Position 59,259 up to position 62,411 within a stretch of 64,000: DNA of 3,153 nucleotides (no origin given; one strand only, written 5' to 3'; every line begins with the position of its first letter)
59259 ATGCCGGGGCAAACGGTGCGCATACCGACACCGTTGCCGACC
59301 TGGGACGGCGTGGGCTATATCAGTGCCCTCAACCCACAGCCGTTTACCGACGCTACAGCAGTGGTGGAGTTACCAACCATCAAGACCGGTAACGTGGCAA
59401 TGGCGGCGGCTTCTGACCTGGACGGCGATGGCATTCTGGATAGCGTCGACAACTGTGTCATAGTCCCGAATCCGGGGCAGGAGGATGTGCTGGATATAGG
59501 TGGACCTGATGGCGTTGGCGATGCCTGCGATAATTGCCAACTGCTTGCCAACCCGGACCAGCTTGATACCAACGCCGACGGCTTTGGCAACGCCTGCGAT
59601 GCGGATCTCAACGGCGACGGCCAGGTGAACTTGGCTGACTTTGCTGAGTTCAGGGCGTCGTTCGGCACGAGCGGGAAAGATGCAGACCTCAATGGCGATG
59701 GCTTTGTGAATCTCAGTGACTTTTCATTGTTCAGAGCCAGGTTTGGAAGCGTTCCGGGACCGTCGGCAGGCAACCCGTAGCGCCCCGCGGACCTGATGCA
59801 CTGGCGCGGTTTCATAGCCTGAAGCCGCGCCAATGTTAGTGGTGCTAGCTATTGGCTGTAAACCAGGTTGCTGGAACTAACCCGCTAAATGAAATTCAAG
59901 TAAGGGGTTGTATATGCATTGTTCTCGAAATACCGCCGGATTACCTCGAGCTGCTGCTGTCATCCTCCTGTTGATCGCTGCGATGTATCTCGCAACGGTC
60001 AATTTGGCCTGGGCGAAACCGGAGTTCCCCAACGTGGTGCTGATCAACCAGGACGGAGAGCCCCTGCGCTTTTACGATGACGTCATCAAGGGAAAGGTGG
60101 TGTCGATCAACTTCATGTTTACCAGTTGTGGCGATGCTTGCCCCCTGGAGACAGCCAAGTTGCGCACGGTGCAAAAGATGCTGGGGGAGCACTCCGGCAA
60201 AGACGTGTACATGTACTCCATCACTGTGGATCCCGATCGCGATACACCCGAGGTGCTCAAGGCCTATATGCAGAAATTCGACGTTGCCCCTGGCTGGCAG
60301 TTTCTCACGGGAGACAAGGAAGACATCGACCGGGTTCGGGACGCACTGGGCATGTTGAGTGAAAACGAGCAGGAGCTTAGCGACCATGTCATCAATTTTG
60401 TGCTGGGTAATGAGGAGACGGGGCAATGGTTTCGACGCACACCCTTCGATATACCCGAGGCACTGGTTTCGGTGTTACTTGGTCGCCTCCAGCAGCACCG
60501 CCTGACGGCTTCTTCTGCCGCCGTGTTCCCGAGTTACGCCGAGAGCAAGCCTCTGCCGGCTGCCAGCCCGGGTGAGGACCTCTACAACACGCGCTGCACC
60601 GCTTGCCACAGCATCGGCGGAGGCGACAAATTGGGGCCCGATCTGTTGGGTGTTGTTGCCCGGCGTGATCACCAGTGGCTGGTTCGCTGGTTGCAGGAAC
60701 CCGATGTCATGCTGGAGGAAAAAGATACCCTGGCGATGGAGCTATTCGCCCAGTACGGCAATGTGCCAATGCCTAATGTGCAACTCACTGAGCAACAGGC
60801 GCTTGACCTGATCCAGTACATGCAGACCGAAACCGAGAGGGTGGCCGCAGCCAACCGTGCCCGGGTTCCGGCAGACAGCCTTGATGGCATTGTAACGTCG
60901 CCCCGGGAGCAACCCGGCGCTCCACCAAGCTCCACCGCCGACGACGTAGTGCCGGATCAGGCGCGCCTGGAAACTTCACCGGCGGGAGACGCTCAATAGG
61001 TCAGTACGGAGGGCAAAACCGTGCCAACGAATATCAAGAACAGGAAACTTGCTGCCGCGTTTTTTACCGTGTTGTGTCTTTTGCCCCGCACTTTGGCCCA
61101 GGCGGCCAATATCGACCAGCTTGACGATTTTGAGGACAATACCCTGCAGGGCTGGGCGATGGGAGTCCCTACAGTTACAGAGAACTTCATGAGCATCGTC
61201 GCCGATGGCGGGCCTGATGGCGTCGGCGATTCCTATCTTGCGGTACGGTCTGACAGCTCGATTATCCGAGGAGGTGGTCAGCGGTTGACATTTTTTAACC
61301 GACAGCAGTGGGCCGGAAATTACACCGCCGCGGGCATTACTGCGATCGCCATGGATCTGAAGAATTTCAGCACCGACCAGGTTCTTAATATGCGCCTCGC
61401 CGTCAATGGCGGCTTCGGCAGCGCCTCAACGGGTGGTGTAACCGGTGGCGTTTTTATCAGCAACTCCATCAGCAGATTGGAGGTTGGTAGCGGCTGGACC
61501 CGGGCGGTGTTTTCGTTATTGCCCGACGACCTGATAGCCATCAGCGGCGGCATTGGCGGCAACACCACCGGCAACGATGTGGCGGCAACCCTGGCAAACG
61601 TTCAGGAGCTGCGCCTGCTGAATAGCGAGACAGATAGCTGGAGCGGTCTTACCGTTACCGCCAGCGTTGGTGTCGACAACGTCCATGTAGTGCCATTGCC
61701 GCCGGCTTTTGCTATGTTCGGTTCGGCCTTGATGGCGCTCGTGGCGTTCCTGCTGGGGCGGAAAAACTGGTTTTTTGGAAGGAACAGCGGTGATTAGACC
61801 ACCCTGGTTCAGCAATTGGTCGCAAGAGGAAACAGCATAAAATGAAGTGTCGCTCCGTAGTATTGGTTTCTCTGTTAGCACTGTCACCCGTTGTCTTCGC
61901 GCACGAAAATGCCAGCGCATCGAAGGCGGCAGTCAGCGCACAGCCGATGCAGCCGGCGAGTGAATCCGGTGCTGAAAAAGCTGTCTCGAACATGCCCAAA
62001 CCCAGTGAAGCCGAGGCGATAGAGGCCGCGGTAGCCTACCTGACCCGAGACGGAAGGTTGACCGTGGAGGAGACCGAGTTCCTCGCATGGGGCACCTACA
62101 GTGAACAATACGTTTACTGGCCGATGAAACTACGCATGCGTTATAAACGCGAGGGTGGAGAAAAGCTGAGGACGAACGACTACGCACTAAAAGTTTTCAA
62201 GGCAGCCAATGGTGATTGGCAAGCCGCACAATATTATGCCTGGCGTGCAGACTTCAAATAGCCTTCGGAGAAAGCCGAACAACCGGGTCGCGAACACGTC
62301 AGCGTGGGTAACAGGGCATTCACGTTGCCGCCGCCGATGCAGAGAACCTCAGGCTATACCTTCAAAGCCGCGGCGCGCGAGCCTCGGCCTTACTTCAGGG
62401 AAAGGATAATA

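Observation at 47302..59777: A shared ~120-aa C-terminal module (TSP3-like plus dockerin-like repeats ending in PGPS) on five different proteins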

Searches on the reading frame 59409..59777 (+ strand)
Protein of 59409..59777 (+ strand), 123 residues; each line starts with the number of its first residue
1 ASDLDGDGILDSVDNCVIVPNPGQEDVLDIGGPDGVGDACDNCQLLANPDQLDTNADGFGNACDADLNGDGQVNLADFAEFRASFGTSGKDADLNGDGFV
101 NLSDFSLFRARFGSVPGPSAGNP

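Call 35: predict_structure(alignment_id=A3)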
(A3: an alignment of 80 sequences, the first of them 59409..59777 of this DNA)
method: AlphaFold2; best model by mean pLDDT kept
length: 123 residues; sequences in the alignment: 80
mean_pLDDT: 92.6   pTM: 0.79
mean pLDDT of the five models: 92.6, 89.3, 87.7, 77.2, 75.9
residues with pLDDT >= 90: 101; 70-90: 18; 50-70: 4; < 50: 0
segments of 3 or more residues with pLDDT < 50: none
pLDDT, mean of each block of 10 residues (from residue 1): 96 96 85 87 90 92 94 97 97 96 97 90 69
secondary structure, 60 per line:
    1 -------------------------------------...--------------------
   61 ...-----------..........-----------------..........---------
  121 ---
elements in order: H75-84 H102-111
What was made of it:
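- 56760..59780 (+): 1006-aa multicopper oxidase with the tag (tag at 59409-59777). AF2 of its tag gives pLDDT 92.6 (call 35).
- On Dockerin (Pfam PF00404 Dockerin_1): The AF2 model has helices at residues 75-84 and 102-111 (call 35).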

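Call 38: fold_search(model_id=the predicted structure, library=pdb)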
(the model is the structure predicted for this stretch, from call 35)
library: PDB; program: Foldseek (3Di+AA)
matches with E <= 10: 34; with E <= 0.001: 2
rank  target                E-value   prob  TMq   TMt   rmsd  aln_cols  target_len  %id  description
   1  2y3n_B                9.2e-05  1.00  0.40  0.79   2.4        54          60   41  Type II cohesin-dockerin domain from Bacteroides cellolosolvens (released 2012-01-11)
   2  1yo8_A                5.4e-04  1.00  0.48  0.10   2.4        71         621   46  Structure of the C-terminal domain of human thrombospondin-2 (released 2005-09-27)
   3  2rhp_A                1.1e-03  1.00  0.48  0.10   2.4        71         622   46  The Thrombospondin-1 Polymorphism Asn700Ser Associated with Cornoary Artery Disease Causes Local and Long-Ranging Chan (released 2008-05-27)
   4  1ux6                  4.1e-03  0.99  0.27  0.11  10.1        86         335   37  Structure of a thrombospondin C-terminal fragment reveals a novel calcium core in the type 3 repeats (released 2004-03-18)
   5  3fby_A                6.0e-03  1.00  0.48  0.12   1.9        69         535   48  The crystal structure of the signature domain of cartilage oligomeric matrix protein. (released 2009-06-23)
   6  4u3s_B                6.9e-03  1.00  0.32  0.26   3.9        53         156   40  Crystal structure of Coh3ScaB-XDoc_M1ScaA complex: A N-terminal interface mutant of type II Cohesin-X-Dockerin complex (released 2015-07-29)
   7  4wi0_B                1.6e-02  1.00  0.32  0.26   3.8        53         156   40  Crystal structure of Coh3ScaB-XDoc_M2ScaA complex: A C-terminal interface mutant of type II Cohesin-X-Dockerin complex (released 2015-10-07)
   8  4fl4_L                2.2e-02  1.00  0.37  0.16   3.0        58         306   26  Scaffoldin conformation and dynamics revealed by a ternary complex from the Clostridium thermocellum cellulosome (released 2012-06-27)
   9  3kcp_A                5.6e-02  1.00  0.39  0.16   2.0        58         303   28  Crystal structure of interacting Clostridium thermocellum multimodular components (released 2010-02-09)
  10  5m0y_B                5.6e-02  0.99  0.34  0.27   2.6        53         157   32  Crystal Structure of the CohScaA-XDocCipB type II complex from Clostridium thermocellum at 1.5Angstrom resolution (released 2017-09-06)
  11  5g5d_B                6.8e-02  0.99  0.34  0.27   4.1        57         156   26  Crystal Structure of the CohScaC2-XDocCipA type II complex from Clostridium thermocellum (released 2017-04-05)
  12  2y3n_D                9.5e-02  1.00  0.33  0.78   2.1        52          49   36  Type II cohesin-dockerin domain from Bacteroides cellolosolvens (released 2012-01-11)
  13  2ozn_B                1.1e-01  1.00  0.36  0.34   1.1        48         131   29  The Cohesin-Dockerin Complex of NagJ and NagH from Clostridium perfringens (released 2008-05-06)
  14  4fl4_I                1.1e-01  0.99  0.36  0.15   3.6        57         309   28  Scaffoldin conformation and dynamics revealed by a ternary complex from the Clostridium thermocellum cellulosome (released 2012-06-27)
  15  2b59_B                1.8e-01  0.96  0.32  0.26   3.7        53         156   28  The type II cohesin dockerin complex (released 2005-10-11)
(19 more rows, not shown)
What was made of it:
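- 56760..59780 (+): Foldseek matches: dockerin 2y3n_B (TM 0.79) and TSP-2/COMP repeats (rmsd 1.9-2.4) (call 38).
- On Dockerin (Pfam PF00404 Dockerin_1): More than 15 other dockerin chains follow (call 38).
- On C-terminal sorting signals (PEP-CTERM, GlyGly-CTERM, LPXTG, T9SS CTD) for the five tags: The fold is helical dockerin (calls 35, 38).
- Closest known: Type I/II dockerins. Same: The fold matches 2y3n_B, 4u3s_B and 2ozn_B (call 38).
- The AF2 model (pLDDT 92.6, pTM 0.79; call 35) matches dockerin 2y3n_B (TM 0.79, 41% identity) and TSP-2/COMP (call 38). The C-terminal half is specifically a dockerin fold with the duplicated-segment architecture (call 38).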

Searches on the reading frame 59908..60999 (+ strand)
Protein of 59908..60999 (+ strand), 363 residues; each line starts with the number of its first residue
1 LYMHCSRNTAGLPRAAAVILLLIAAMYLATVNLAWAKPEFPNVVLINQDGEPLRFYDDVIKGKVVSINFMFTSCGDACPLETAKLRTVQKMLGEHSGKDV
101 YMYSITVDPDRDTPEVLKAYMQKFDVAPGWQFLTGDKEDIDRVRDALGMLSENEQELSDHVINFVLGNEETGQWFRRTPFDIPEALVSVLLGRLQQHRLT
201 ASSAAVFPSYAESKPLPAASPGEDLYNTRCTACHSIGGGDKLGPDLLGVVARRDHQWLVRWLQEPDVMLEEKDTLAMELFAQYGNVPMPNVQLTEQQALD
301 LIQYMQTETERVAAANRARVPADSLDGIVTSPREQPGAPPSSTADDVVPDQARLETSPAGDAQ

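Call 3: search_protein_families(library=pfam, proteins=[window:59908-60999:+], max_evalue=0.1)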
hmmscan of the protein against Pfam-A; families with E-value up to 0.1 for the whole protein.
window:59908-60999:+ (363 aa): 4 families
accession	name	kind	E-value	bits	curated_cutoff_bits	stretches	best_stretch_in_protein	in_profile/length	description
PF02630.20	SCO1-SenC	-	4.8e-25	88.5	22.8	1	45-166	6-127/134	SCO1/SenC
PF00034.26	Cytochrom_C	-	7.1e-09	37.3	21.3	1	220-307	2-88/90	Cytochrome c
PF13442.11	Cytochrome_CBB3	-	3.8e-05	24.4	27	1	218-305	2-68/68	Cytochrome C oxidase, cbb3-type, subunit III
PF00578.27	AhpC-TSA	-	0.0024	18.2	26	1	39-126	4-86/124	AhpC/TSA family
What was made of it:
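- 59908..60999 (+): SCO1/SenC copper chaperone fused to cytochrome c. Untagged, but conserved with the cluster. Pfam SCO1-SenC and Cytochrom_C (call 3).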

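Call 5: search_protein_families(library=ncbifam, proteins=[window:59908-60999:+], max_evalue=0.1)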
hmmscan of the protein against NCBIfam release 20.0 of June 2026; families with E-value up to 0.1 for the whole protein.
window:59908-60999:+ (363 aa): 5 families
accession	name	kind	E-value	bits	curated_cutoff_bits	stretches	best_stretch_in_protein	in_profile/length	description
TIGR02603.1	CxxCH_TIGR02603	domain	2.5e-07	30.8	68.15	1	219-272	3-57/134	putative heme-binding domain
TIGR04485.1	thiosulf_SoxX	equivalog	2.4e-05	24.9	61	1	229-307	4-77/78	sulfur oxidation c-type cytochrome SoxX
NF050122.1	bc1_QcrC_actin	exception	0.0011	18.3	200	1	217-250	39-73/253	cytochrome bc1 complex diheme cytochrome c subunit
TIGR03872.1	cytochrome_MoxG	equivalog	0.051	13.7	147.8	0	221-246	46-71/133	cytochrome c(L), periplasmic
NF045773.1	cytochro_C550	exception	0.051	13.5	125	0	218-259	48-89/118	cytochrome c550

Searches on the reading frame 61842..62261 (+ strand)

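Call 12: search_protein_families(library=pfam, proteins=[window:61842-62261:+], max_evalue=10)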
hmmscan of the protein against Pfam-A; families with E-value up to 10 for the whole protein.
window:61842-62261:+ (139 aa): 0 families

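Call 13: search_protein_families(library=ncbifam, proteins=[window:61842-62261:+], max_evalue=10)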
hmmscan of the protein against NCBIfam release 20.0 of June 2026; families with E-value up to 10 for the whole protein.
window:61842-62261:+ (139 aa): 2 families
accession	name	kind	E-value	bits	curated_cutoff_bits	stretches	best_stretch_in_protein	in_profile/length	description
NF004713.0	PRK06057.1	equivalog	0.14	11.6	404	1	53-91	216-254/257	3-oxoacyl-ACP reductase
NF050804.1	CellDivDipMCaul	equivalog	0.19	10.4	900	1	16-62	455-502/634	cell division endopeptidase DipM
